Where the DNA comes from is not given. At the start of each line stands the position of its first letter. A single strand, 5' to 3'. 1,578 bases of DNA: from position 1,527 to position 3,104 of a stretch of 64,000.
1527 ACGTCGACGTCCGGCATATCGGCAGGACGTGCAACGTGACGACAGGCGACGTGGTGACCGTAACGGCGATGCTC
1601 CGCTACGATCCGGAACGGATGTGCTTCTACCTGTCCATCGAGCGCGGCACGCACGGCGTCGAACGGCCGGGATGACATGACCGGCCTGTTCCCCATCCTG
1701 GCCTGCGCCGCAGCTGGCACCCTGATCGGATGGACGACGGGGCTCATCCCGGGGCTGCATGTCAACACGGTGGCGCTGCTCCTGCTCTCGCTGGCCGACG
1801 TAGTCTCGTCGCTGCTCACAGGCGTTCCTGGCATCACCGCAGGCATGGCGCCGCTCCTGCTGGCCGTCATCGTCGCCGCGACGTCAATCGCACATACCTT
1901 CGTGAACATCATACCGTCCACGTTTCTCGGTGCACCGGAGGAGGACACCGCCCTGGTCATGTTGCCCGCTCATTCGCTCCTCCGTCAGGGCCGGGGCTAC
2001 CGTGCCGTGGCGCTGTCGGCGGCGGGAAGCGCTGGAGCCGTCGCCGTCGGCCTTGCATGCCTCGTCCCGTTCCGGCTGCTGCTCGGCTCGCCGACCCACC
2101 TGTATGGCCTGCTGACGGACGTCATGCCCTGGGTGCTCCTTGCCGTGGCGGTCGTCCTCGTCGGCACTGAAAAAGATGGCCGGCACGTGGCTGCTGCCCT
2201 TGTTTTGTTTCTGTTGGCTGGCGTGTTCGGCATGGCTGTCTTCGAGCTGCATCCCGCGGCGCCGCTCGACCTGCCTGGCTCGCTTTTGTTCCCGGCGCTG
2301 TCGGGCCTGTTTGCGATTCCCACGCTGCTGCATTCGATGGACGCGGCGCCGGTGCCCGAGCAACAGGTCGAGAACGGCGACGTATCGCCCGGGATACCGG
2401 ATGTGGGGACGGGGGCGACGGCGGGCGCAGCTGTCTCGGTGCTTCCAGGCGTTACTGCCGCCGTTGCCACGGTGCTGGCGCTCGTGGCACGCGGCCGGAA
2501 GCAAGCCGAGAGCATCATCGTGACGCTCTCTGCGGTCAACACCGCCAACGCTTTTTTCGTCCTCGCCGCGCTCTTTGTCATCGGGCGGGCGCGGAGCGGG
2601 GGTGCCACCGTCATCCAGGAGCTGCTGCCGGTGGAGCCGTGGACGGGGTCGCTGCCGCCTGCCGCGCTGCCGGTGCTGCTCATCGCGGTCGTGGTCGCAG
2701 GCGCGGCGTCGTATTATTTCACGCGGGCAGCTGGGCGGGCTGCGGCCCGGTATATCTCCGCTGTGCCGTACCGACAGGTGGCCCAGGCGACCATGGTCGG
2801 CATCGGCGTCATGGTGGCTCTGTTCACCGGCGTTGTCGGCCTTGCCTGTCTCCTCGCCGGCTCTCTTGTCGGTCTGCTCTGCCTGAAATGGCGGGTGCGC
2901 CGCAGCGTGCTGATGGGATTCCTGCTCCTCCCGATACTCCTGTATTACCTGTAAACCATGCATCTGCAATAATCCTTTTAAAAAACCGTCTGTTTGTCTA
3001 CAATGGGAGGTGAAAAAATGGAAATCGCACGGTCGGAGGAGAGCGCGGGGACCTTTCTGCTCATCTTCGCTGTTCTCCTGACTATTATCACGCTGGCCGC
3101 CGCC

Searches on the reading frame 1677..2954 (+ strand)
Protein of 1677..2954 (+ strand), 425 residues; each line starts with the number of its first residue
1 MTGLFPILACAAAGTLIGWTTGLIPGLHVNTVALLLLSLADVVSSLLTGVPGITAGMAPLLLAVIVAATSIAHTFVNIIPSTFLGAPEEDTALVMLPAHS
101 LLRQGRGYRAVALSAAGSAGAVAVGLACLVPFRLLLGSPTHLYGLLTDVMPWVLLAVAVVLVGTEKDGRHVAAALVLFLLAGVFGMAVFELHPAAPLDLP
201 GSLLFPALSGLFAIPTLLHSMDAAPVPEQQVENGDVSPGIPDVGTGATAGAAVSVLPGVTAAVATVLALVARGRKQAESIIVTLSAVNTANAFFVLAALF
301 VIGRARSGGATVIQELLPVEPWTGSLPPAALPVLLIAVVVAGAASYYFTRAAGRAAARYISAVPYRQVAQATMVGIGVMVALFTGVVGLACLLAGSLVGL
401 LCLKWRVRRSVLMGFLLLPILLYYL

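Call 25: search_protein_families(library=ncbifam, proteins=[window:1677-2954:+], max_evalue=0.01)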
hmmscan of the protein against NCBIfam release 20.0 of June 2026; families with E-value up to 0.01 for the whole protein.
window:1677-2954:+ (425 aa): 0 families

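Call 66: search_protein_families(library=pfam, proteins=[window:1677-2954:+], max_evalue=0.001)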
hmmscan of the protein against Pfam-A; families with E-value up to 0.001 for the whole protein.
window:1677-2954:+ (425 aa): 1 family
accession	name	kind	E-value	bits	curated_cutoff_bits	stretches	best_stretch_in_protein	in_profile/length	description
PF01970.21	TctA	-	2.2e-47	162.1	28.9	1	8-413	1-422/423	Tripartite tricarboxylate transporter TctA family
